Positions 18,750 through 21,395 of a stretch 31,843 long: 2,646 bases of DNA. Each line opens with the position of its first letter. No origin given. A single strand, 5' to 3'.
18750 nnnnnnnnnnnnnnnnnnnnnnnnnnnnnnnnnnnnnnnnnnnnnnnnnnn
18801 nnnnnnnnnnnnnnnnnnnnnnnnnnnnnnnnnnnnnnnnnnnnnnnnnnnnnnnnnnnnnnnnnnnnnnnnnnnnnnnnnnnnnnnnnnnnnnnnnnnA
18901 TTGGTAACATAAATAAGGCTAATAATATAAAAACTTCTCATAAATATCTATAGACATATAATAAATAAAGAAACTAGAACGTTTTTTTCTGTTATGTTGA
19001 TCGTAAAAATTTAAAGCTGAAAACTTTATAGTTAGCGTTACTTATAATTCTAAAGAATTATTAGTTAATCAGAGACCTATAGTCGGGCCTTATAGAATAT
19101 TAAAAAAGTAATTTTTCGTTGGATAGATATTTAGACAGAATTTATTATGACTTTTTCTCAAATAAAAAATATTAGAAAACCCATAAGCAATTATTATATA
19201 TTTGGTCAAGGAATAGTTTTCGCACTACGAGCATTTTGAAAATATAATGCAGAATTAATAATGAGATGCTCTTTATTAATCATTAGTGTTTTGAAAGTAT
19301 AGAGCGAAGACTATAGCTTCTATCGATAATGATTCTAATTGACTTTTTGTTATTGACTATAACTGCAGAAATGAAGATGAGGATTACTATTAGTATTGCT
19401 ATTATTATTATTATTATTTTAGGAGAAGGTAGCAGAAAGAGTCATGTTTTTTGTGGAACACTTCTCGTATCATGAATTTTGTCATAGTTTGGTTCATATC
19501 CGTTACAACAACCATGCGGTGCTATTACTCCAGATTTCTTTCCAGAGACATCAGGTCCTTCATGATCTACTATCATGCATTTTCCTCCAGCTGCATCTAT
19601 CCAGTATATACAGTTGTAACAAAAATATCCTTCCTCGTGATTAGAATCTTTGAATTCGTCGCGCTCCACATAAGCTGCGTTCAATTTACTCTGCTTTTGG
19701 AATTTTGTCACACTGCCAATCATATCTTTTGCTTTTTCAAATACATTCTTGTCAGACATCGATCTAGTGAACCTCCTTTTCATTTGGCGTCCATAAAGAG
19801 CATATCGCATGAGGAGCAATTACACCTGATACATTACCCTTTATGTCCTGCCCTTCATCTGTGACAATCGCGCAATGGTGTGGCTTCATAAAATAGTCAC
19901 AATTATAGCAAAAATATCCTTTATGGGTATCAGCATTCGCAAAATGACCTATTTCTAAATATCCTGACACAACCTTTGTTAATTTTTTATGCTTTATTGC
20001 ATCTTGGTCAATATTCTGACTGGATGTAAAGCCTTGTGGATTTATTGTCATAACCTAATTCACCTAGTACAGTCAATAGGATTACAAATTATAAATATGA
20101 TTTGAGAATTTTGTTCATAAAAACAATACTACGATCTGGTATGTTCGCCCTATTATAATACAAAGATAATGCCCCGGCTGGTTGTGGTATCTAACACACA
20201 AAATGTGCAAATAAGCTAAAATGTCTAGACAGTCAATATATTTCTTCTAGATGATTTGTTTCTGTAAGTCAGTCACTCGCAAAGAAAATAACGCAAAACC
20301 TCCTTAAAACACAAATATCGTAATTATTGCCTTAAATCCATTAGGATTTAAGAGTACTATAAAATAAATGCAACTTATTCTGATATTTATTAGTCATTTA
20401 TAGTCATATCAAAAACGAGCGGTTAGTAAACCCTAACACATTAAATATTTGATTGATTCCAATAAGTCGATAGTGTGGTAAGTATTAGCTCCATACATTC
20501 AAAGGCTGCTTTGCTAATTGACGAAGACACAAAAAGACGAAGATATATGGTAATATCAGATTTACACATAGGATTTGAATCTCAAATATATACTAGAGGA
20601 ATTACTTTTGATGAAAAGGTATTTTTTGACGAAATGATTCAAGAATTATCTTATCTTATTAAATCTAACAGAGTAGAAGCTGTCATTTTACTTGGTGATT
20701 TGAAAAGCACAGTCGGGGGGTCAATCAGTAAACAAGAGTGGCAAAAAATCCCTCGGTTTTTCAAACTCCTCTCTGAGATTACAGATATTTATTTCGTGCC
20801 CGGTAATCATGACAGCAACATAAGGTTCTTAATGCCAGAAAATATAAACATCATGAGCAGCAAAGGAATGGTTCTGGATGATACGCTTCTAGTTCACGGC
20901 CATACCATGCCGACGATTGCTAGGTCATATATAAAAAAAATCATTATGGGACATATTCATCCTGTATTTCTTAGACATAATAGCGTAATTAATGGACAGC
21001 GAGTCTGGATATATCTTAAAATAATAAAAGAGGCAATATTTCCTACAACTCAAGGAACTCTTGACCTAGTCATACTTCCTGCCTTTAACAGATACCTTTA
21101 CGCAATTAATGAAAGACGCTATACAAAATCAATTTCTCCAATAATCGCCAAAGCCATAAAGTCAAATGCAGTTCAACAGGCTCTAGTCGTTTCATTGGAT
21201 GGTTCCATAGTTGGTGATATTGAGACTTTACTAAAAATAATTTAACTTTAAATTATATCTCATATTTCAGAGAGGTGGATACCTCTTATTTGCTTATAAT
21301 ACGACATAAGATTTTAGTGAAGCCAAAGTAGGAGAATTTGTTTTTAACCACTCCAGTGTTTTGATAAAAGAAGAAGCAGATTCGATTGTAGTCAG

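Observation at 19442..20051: Tandem pair of HiPIP-like iron-sulfur proteins without export signal in an archaeon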

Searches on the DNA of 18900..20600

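Call 97: search_rna_families(source=window, start=18900, end=20600, threshold=evalue, max_evalue=1)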
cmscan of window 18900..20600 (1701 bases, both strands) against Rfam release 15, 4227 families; matches with E-value up to 1: 0.
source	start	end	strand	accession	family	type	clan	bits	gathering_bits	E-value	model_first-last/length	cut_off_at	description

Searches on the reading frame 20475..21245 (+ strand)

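Call 17: search_protein_families(library=pfam, proteins=[window:20475-21245:+], max_evalue=0.001)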
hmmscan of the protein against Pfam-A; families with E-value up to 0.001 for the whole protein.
window:20475-21245:+ (256 aa): 2 families
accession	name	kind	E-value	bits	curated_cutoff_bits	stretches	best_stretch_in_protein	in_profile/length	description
PF00149.33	Metallophos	-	3.8e-09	37.7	21.5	1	23-163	2-158/191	Calcineurin-like phosphoesterase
PF12850.12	Metallophos_2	-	2.7e-05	24.7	27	1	25-167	4-122/154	Calcineurin-like phosphoesterase superfamily domain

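Call 96: search_protein_families(library=padloc, proteins=[window:20475-21245:+], max_evalue=0.01)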
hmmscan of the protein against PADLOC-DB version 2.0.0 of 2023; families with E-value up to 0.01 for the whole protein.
window:20475-21245:+ (256 aa): 1 family
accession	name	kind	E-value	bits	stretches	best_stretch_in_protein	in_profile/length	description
PDLC00736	Effector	-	0.00086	16.3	1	23-116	4-88/561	Endonuclease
